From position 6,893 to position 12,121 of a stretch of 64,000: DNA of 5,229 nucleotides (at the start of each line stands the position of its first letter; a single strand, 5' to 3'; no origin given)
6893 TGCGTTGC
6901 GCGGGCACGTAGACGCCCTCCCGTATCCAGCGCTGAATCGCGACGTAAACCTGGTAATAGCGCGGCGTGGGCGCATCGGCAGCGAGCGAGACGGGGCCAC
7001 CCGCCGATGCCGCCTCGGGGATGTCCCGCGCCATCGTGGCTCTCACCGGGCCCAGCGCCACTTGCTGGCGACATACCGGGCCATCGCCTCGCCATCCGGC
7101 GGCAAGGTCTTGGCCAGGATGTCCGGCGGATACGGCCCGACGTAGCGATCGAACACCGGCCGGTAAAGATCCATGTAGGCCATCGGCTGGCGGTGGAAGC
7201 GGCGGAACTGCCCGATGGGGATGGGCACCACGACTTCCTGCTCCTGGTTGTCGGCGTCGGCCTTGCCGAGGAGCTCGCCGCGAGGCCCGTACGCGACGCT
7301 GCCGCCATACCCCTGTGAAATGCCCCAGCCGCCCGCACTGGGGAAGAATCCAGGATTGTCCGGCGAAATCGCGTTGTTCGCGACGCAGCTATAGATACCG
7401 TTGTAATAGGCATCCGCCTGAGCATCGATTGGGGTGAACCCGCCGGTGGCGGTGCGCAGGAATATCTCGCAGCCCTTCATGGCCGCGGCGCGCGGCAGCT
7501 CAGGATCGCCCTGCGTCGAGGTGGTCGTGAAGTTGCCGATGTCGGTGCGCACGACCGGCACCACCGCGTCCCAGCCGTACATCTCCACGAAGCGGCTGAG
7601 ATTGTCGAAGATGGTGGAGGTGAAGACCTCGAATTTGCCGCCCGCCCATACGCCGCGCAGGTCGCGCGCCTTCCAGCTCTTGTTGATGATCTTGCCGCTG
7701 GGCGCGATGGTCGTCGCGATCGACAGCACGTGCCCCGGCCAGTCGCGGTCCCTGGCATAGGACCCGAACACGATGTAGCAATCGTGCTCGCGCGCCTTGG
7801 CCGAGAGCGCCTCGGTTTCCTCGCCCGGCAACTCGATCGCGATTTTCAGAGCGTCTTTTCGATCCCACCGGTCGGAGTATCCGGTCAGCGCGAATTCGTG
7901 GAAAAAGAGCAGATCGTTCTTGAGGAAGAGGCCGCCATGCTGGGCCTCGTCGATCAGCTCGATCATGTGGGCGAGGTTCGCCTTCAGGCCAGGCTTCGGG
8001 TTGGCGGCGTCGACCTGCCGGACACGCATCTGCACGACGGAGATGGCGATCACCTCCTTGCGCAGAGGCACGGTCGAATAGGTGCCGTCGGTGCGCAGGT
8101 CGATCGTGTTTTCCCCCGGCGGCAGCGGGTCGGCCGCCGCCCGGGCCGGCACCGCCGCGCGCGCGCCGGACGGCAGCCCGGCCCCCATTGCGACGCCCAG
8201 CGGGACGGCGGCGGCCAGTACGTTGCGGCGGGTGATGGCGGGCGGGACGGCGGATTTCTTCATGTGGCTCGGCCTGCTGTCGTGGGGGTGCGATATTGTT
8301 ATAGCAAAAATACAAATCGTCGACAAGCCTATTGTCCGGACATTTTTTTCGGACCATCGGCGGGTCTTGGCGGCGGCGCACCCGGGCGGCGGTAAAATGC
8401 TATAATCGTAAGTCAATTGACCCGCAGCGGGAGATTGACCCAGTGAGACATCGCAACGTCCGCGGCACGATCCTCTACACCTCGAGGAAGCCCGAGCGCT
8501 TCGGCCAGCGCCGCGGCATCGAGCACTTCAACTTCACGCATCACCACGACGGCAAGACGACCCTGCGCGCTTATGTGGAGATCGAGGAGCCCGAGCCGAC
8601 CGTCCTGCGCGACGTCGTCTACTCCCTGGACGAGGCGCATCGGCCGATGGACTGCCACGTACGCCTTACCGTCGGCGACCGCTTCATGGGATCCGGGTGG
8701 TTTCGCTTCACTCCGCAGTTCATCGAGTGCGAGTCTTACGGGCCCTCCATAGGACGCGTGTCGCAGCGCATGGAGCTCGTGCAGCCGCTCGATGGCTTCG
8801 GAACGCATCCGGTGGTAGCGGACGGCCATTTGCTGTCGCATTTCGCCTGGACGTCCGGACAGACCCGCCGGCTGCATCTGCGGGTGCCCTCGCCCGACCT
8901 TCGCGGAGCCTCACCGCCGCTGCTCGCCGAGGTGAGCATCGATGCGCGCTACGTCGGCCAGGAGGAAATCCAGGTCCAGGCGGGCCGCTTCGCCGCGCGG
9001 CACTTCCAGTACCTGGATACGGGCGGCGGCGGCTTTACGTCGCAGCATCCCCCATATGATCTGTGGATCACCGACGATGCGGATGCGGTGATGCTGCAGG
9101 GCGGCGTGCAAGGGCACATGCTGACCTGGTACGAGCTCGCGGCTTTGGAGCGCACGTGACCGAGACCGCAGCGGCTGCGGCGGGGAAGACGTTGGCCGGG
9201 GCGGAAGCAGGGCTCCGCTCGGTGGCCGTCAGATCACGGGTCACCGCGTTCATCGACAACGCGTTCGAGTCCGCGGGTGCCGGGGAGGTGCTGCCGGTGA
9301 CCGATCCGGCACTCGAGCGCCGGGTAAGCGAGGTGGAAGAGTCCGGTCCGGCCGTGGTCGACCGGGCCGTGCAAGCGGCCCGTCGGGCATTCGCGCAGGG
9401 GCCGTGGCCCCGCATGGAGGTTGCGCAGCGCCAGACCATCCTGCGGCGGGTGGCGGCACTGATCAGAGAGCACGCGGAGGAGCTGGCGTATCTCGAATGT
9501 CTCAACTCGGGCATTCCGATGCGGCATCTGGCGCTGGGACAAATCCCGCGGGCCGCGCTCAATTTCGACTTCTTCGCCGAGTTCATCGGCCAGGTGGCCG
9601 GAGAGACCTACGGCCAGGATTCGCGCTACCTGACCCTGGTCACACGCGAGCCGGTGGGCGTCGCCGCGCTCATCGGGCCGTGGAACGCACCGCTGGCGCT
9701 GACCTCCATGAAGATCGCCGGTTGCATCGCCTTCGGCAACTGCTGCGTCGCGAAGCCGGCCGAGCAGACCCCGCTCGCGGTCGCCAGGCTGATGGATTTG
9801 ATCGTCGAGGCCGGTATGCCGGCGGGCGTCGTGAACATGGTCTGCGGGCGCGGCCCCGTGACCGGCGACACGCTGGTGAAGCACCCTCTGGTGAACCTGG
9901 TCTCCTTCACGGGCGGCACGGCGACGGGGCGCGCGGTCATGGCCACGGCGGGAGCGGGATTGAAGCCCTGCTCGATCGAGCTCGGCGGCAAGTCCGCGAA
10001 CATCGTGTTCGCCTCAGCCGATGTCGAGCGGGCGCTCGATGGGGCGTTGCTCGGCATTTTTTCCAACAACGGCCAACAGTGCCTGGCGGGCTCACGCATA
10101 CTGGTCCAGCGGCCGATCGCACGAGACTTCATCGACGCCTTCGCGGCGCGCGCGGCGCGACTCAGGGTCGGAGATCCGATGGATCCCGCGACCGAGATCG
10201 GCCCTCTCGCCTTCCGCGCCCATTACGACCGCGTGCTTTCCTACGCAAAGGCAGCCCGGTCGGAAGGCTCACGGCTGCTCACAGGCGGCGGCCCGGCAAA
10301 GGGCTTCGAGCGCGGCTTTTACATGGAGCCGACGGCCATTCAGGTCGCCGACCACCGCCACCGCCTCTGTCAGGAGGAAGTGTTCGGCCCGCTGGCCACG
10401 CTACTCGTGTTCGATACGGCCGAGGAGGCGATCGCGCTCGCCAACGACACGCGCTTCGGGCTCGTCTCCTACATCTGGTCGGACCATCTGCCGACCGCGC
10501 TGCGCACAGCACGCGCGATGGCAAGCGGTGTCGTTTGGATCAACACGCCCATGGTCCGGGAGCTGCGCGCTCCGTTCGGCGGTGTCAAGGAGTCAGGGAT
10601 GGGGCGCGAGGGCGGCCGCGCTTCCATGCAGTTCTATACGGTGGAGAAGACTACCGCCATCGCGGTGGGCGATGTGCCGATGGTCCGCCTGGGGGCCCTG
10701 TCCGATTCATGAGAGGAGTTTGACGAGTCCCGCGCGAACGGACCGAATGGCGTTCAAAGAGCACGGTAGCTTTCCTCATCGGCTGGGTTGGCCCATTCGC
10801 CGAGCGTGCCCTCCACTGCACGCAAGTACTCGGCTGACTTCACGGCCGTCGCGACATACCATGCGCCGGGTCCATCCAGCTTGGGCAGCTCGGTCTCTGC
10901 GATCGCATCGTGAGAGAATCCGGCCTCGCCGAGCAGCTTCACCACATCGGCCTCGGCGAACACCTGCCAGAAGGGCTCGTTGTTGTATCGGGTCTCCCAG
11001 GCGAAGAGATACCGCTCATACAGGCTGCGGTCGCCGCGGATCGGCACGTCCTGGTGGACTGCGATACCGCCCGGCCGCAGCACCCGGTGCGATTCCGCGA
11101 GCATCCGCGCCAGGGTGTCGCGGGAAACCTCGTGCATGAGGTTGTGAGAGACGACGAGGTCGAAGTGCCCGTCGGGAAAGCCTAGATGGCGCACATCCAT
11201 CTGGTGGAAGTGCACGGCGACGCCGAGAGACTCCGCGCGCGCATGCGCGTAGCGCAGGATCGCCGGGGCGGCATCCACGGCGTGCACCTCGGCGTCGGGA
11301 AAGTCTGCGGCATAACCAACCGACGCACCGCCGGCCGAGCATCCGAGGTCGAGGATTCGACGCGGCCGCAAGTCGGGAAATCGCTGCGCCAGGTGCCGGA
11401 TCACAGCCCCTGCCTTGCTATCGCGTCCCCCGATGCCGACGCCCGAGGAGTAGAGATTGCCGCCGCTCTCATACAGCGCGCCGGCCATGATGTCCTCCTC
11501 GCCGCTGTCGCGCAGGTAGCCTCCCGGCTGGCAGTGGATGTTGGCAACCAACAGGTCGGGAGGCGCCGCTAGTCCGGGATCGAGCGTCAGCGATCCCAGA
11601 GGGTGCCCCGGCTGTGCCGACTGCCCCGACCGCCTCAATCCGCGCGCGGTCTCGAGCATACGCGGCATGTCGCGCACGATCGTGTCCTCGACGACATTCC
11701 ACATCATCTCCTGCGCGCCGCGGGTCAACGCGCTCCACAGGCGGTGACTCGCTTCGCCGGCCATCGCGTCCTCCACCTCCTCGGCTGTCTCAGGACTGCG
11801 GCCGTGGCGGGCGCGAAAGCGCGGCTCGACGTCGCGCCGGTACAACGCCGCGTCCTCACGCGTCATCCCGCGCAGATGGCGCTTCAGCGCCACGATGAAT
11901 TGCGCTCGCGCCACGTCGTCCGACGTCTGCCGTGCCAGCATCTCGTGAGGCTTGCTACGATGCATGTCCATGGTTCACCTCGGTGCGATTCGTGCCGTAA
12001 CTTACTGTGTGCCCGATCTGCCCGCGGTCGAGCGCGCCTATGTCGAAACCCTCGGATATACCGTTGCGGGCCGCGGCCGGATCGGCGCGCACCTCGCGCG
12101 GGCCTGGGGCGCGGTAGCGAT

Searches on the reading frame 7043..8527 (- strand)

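Call 26: search_protein_families(library=pfam, proteins=[window:7043-8527:-], max_evalue=0.0001)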
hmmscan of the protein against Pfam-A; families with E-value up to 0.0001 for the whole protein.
window:7043-8527:- (494 aa): 1 family
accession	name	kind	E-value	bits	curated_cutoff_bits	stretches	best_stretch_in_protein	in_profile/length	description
PF00795.27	CN_hydrolase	-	7e-20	71.9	23.2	1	165-433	5-243/256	Carbon-nitrogen hydrolase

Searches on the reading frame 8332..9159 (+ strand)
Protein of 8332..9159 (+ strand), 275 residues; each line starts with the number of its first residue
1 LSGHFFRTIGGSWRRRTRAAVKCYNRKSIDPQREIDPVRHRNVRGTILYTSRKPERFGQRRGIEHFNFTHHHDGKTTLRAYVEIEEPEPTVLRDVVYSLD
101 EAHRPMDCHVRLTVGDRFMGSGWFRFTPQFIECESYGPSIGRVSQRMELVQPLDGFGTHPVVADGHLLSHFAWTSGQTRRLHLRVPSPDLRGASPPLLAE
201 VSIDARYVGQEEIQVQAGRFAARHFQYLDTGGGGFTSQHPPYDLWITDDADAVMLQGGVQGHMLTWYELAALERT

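Call 32: search_protein_families(library=pfam, proteins=[window:8332-9159:+], max_evalue=1)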
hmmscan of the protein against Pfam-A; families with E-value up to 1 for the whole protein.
window:8332-9159:+ (275 aa): 1 family
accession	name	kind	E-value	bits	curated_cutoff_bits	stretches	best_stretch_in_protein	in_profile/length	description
PF11306.15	DUF3108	-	0.0057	16.9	26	1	203-253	143-191/209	Protein of unknown function (DUF3108)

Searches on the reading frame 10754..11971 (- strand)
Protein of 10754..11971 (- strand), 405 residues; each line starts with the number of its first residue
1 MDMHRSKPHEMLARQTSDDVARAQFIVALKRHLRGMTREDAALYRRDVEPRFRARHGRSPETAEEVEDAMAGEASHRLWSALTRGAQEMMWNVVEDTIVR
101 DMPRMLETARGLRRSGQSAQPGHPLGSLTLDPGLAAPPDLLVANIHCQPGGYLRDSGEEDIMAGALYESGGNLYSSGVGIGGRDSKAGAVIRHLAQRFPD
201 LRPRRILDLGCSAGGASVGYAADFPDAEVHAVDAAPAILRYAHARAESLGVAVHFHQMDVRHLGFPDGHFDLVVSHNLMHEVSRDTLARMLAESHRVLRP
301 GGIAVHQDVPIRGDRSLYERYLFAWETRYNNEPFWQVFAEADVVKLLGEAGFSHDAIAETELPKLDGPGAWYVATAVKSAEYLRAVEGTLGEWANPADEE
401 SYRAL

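Call 13: search_protein_families(library=pfam, proteins=[window:10754-11971:-], max_evalue=1)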
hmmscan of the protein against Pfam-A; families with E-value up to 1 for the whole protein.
window:10754-11971:- (405 aa): 18 families
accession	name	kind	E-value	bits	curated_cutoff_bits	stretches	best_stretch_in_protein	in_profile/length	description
PF13649.12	Methyltransf_25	-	6.4e-24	84.9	27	1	206-302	1-97/97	Methyltransferase domain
PF08241.18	Methyltransf_11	-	6.9e-20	71.9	21.2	1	207-305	1-94/95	Methyltransferase domain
PF13847.12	Methyltransf_31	-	2.4e-15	56.9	27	1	205-310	6-113/145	Methyltransferase domain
PF08242.18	Methyltransf_12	-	3.9e-14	53.6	30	1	207-303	1-97/98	Methyltransferase domain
PF13489.12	Methyltransf_23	-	2.4e-11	44.1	27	1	190-353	8-160/164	Methyltransferase domain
PF05175.20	MTS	-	4.6e-10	39.8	23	1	193-302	22-134/170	Methyltransferase small domain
PF01209.24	Ubie_methyltran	-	2.1e-06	27.7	20.1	1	198-305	43-150/233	ubiE/COQ5 methyltransferase family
PF03141.22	Methyltransf_29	-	7.8e-05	21.9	23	1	201-312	116-223/506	Putative S-adenosyl-L-methionine-dependent methyltransferase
PF00891.24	Methyltransf_2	-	9.5e-05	22.3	22.3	1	204-305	64-163/210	O-methyltransferase domain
PF02353.26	CMAS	-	0.00061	19.6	27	1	205-313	65-171/273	Mycolic acid cyclopropane synthetase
PF01728.25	FtsJ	-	0.0064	16.9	24.1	1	194-275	12-97/181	FtsJ-like methyltransferase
PF03848.20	TehB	-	0.03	14.2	20.4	1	201-303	29-129/193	Tellurite resistance protein TehB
PF09243.16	Rsm22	-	0.034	14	23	1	189-278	21-113/275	Mitochondrial small ribosomal subunit Rsm22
PF09445.16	Methyltransf_15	-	0.036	14.1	22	1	204-254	2-50/165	RNA cap guanine-N2 methyltransferase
PF06080.18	DUF938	-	0.038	14.2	27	1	193-303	17-134/202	Protein of unknown function (DUF938)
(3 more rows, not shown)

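Call 14: search_protein_families(library=ncbifam, proteins=[window:10754-11971:-], max_evalue=1)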
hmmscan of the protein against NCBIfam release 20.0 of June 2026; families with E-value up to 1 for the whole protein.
window:10754-11971:- (405 aa): 59 families (the best 25 are shown)
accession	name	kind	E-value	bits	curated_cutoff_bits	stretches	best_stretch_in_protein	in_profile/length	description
NF043040.1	corrin_prot_MT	hypoth_equivalog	3.8e-16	59.2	180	1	189-305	29-146/216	corrinoid protein-associated methyltransferase CpaM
TIGR02072.1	BioC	equivalog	2.7e-13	50.3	184.95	1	193-308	22-134/244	malonyl-ACP O-methyltransferase BioC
NF045649.1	2X_seleno_MduS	exception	4.4e-12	45.6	380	1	197-306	36-147/338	methyltransferase domain-containing selenoprotein MduS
NF045667.1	MTase_DVU1556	equivalog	1.7e-11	44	155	1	203-354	23-162/213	DVU_1556 family methyltransferase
NF047649.1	MTase_UXPK_star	exception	3.3e-11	42.7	460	1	205-305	80-180/283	methyltransferase/UXPK-star double selenoprotein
NF045825.1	FAmtase_mtf2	equivalog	7.5e-11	41.7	400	1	199-367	55-215/248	fatty-acid O-methyltransferase Mtf2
NF010703.0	PRK14103.1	equivalog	3.9e-10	39.6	320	1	192-302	19-120/256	trans-aconitate 2-methyltransferase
NF004851.0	PRK06202.1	equivalog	4.3e-10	39.4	243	1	191-309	49-167/237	hypothetical protein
NF041537.1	ArsM_AhpD_UU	exception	6.1e-10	38.4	510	1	205-309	79-183/345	arsenite methyltransferase/AhpD domain selenoprotein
TIGR01934.1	MenG_MenH_UbiE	subfamily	7.3e-10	38.5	158.35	1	199-309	36-144/223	ubiquinone/menaquinone biosynthesis methyltransferase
TIGR04290.1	meth_Rta_06860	hypoth_equivalog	5.2e-09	35.9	300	1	192-288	38-134/226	TIGR04290 family methyltransferase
NF045823.1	PthPhpthDimycoMt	equivalog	6.7e-09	35.3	300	1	198-315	62-175/256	phthiotriol/phenolphthiotriol dimycocerosates methyltransferase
NF008823.0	PRK11873.1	subfamily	1e-08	35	263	1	205-313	80-188/272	arsenite methyltransferase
NF040703.1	cyclopro_CfaB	exception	1.1e-08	34.3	650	1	190-307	147-264/393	C17 cyclopropane fatty acid synthase CfaB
NF007610.0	PRK10258.1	equivalog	1.4e-08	34.4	342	1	194-305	34-137/251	malonyl-ACP O-methyltransferase BioC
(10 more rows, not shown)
